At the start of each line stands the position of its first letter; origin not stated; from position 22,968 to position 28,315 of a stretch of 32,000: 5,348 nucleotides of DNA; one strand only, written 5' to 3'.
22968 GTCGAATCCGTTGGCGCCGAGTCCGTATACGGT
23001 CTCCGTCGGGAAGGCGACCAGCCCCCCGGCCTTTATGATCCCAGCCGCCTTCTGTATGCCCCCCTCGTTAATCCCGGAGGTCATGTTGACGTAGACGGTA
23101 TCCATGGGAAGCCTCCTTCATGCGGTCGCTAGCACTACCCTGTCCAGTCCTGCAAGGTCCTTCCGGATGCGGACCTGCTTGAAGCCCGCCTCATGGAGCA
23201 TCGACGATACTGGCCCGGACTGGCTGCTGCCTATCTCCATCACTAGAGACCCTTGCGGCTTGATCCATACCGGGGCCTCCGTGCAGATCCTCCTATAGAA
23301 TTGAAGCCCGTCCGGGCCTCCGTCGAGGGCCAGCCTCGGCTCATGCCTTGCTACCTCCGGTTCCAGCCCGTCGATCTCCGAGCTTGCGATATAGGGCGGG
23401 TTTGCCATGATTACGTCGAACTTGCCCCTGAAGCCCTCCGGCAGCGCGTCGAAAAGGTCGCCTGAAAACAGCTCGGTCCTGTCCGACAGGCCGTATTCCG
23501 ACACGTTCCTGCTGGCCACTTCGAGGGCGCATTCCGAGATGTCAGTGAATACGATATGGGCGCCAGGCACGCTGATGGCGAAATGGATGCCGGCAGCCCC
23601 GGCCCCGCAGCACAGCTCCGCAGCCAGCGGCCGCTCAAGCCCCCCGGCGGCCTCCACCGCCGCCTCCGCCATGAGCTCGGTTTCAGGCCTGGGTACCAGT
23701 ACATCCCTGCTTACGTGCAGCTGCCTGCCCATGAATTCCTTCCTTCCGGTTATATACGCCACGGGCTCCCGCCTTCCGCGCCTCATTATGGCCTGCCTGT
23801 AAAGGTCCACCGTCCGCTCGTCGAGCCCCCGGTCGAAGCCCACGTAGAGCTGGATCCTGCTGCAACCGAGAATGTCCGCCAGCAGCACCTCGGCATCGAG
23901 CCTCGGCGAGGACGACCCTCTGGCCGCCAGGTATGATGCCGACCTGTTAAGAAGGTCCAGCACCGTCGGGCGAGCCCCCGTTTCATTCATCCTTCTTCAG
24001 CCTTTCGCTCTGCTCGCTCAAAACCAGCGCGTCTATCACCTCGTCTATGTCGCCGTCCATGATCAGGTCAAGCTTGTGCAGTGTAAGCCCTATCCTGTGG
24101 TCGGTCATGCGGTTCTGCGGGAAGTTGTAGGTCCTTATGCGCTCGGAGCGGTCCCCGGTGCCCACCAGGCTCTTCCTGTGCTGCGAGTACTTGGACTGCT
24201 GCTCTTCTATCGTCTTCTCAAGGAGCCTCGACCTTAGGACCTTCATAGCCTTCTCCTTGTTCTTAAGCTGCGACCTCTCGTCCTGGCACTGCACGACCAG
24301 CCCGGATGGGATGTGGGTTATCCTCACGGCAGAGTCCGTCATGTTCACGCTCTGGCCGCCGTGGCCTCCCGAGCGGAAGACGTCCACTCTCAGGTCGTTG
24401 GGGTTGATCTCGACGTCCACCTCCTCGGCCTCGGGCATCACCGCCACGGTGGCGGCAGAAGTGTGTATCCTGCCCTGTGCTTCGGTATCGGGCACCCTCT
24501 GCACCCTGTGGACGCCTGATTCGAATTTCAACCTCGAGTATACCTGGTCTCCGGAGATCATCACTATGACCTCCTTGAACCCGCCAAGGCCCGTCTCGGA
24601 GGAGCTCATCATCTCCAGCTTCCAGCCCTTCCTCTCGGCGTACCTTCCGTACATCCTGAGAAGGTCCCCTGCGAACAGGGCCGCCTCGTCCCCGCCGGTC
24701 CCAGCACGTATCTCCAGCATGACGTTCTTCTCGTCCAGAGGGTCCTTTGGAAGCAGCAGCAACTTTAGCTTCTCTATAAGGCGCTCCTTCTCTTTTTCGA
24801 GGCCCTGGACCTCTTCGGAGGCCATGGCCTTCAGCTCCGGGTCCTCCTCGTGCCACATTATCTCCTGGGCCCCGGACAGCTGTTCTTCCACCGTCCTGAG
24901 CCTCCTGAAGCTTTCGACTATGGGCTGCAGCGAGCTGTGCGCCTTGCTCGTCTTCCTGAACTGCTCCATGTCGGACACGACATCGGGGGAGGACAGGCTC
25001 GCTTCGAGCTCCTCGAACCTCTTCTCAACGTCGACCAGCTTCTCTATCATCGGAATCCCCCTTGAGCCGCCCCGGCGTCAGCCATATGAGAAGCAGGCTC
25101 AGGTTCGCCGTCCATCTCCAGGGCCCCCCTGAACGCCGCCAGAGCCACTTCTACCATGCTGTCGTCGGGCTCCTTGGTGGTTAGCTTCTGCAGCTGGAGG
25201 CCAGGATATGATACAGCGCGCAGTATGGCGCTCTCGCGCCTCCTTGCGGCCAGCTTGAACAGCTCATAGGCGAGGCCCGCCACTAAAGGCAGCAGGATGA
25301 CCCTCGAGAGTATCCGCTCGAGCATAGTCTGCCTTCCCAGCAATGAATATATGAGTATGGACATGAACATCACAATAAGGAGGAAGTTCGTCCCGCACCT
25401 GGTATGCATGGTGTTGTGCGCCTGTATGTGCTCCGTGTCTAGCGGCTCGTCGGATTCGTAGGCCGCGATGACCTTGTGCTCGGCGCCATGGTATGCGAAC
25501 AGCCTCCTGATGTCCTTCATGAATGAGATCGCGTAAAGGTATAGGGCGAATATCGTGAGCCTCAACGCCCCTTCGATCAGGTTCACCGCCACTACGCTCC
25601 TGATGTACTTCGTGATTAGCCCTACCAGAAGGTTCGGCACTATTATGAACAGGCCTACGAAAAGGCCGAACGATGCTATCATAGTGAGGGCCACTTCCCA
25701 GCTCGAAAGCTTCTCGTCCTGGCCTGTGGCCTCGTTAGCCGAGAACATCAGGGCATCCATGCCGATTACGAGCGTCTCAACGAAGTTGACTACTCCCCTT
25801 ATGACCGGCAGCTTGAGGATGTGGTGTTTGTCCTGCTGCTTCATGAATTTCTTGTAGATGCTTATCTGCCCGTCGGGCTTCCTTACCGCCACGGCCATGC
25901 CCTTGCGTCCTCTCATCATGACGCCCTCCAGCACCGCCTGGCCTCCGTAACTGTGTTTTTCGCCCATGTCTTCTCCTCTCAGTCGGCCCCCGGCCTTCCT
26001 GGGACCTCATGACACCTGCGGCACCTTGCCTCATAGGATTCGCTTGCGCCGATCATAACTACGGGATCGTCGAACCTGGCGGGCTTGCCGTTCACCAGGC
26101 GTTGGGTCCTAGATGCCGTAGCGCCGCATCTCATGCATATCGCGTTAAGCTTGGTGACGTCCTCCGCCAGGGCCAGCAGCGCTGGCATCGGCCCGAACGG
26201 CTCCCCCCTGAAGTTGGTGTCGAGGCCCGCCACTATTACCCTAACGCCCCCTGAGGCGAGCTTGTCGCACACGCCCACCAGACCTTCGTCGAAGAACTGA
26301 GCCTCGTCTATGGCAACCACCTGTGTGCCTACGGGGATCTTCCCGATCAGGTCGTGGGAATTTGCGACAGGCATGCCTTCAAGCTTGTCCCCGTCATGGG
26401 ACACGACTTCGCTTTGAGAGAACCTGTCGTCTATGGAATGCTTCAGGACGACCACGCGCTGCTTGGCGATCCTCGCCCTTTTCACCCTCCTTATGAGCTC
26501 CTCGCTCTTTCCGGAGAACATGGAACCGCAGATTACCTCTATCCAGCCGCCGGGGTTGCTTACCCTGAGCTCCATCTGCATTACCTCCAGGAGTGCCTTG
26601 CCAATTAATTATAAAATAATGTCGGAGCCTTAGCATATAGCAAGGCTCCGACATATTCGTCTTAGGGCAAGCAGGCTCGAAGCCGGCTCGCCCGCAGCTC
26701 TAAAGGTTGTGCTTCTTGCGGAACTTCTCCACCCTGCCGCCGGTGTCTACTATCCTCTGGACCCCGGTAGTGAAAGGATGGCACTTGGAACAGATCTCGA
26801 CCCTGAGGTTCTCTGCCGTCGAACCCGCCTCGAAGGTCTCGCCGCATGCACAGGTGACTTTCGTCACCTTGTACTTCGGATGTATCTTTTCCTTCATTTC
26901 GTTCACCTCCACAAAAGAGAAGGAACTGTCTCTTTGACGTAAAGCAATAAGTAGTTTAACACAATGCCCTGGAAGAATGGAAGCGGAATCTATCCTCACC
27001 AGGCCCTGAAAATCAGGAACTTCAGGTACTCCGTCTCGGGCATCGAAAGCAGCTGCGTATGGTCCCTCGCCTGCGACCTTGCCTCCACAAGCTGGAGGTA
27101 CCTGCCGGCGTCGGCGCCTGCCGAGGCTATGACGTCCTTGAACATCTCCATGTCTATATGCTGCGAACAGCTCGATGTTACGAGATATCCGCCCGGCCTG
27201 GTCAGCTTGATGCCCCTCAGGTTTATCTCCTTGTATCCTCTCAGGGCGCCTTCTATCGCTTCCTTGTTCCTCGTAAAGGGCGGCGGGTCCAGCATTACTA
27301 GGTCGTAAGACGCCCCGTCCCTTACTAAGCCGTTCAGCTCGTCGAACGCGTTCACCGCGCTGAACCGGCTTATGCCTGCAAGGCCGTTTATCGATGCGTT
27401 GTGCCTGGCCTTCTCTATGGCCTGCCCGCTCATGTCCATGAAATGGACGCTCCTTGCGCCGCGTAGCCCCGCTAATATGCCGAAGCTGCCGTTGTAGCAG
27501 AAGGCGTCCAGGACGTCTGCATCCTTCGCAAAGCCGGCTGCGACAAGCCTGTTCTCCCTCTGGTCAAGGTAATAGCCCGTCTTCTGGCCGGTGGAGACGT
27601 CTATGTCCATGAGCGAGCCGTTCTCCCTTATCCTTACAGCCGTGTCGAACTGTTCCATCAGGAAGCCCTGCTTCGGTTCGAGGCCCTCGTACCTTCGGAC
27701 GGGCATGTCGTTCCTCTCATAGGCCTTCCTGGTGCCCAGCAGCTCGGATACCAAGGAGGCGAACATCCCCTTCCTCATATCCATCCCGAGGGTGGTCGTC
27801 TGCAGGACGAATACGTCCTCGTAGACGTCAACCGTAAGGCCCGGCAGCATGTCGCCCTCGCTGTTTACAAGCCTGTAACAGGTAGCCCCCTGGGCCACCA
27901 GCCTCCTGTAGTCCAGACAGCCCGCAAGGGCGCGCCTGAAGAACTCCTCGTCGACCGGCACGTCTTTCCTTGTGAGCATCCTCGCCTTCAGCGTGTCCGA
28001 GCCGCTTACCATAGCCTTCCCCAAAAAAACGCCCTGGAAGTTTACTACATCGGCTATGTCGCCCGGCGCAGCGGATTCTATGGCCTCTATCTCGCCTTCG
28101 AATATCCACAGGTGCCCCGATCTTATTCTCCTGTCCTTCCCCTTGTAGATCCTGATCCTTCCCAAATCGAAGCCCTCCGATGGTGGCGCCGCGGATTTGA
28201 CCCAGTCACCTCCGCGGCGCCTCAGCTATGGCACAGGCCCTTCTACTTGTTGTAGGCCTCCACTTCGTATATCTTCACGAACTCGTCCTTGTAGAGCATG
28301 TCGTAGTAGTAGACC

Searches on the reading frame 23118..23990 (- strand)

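Call 23: search_protein_families(library=pfam, proteins=[window:23118-23990:-], max_evalue=0.001)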
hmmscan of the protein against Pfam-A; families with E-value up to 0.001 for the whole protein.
window:23118-23990:- (290 aa): 9 families
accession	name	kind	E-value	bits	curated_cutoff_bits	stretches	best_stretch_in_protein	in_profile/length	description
PF17827.6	PrmC_N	-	3.1e-20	72.9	23.4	1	12-82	1-71/71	PrmC N-terminal domain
PF05175.20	MTS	-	1.1e-11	45.1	23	1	124-205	36-113/170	Methyltransferase small domain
PF13649.12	Methyltransf_25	-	5.8e-08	33.8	27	1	125-202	3-78/97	Methyltransferase domain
PF08242.18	Methyltransf_12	-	2.1e-07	32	30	1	125-197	2-72/98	Methyltransferase domain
PF03602.21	Cons_hypoth95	-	4.5e-07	30.2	24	1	88-204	10-127/182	Conserved hypothetical protein 95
PF13847.12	Methyltransf_31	-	6.9e-07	29.5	27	1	125-207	9-82/145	Methyltransferase domain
PF09445.16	Methyltransf_15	-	1.3e-06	28.5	22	1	125-200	6-81/165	RNA cap guanine-N2 methyltransferase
PF07669.17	Eco57I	-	0.00012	22.6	25.3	1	181-208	69-92/171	Eco57I restriction-modification methylase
PF01861.22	BpsA_C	-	0.00013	21.7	27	1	134-201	58-123/243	Branched-chain polyamine synthase A C-terminal domain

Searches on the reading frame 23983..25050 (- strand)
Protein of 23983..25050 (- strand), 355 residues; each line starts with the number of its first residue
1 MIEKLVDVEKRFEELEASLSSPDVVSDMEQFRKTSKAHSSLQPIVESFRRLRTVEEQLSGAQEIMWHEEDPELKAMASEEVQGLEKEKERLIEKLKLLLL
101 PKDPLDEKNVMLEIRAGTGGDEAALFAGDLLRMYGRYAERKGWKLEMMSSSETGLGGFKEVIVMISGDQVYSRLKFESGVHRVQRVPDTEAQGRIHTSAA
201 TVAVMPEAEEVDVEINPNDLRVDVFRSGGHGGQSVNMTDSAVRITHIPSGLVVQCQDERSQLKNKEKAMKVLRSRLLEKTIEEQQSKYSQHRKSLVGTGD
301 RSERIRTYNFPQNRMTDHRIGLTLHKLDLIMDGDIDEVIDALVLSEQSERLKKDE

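Call 23: search_protein_families(library=pfam, proteins=[window:23983-25050:-], max_evalue=0.001)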
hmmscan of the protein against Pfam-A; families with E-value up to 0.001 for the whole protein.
window:23983-25050:- (355 aa): 2 families
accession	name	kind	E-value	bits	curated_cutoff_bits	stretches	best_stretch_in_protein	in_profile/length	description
PF03462.23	PCRF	-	1.4e-78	263.6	24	1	9-202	2-194/194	PCRF domain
PF00472.26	RF-1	-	1.5e-44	151.1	35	1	209-319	1-116/116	RF-1 domain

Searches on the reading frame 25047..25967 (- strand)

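Call 23: search_protein_families(library=pfam, proteins=[window:25047-25967:-], max_evalue=0.001)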
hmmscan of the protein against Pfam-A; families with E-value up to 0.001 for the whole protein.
window:25047-25967:- (306 aa): 2 families
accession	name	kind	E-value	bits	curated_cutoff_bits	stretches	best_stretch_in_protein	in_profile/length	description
PF07136.16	DUF1385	-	3.1e-85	285.5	22.1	1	53-284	1-226/227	Protein of unknown function (DUF1385)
PF22649.2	Cgl0159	-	0.00036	20.3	27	0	11-112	138-239/251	Cgl0159-like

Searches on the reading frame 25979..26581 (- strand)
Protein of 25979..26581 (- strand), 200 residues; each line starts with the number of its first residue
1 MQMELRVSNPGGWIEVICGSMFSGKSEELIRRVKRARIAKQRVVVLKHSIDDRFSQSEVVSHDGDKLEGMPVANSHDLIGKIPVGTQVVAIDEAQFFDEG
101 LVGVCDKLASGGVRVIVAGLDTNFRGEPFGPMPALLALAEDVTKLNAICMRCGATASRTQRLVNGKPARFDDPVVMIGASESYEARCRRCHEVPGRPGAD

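Call 23: search_protein_families(library=pfam, proteins=[window:25979-26581:-], max_evalue=0.001)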
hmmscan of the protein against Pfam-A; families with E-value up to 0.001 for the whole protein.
window:25979-26581:- (200 aa): 1 family
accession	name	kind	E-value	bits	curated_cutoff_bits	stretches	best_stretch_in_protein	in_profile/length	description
PF00265.24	TK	-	3.5e-57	193.5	20.6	1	12-191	1-176/176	Thymidine kinase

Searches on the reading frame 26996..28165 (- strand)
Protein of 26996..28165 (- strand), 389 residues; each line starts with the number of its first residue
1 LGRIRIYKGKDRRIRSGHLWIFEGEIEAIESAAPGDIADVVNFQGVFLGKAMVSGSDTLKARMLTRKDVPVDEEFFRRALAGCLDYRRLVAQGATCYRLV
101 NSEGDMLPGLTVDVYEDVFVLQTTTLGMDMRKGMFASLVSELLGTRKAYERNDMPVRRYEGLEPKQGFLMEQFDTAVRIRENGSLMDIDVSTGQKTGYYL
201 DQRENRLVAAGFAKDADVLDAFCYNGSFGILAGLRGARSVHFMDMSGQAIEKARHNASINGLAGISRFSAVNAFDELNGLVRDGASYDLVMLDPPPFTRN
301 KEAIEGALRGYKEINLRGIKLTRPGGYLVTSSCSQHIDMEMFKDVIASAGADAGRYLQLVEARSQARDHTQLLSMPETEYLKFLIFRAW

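Call 52: search_protein_families(library=pfam, proteins=[window:26996-28165:-], max_evalue=0.0001)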
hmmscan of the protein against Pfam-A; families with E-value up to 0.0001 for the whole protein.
window:26996-28165:- (389 aa): 5 families
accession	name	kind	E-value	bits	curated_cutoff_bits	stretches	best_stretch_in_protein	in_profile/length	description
PF10672.15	Methyltrans_SAM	-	7.5e-17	61.9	27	1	167-339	76-245/286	S-adenosylmethionine-dependent methyltransferase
PF17785.7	PUA_3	-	8.9e-15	54.7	22.6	1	4-66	1-64/64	PUA-like domain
PF03602.21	Cons_hypoth95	-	2.7e-09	37.4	24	1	213-301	40-127/182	Conserved hypothetical protein 95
PF13847.12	Methyltransf_31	-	3e-08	33.9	27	1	214-337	3-122/145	Methyltransferase domain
PF05175.20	MTS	-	7.1e-05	23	23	0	215-302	32-113/170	Methyltransferase small domain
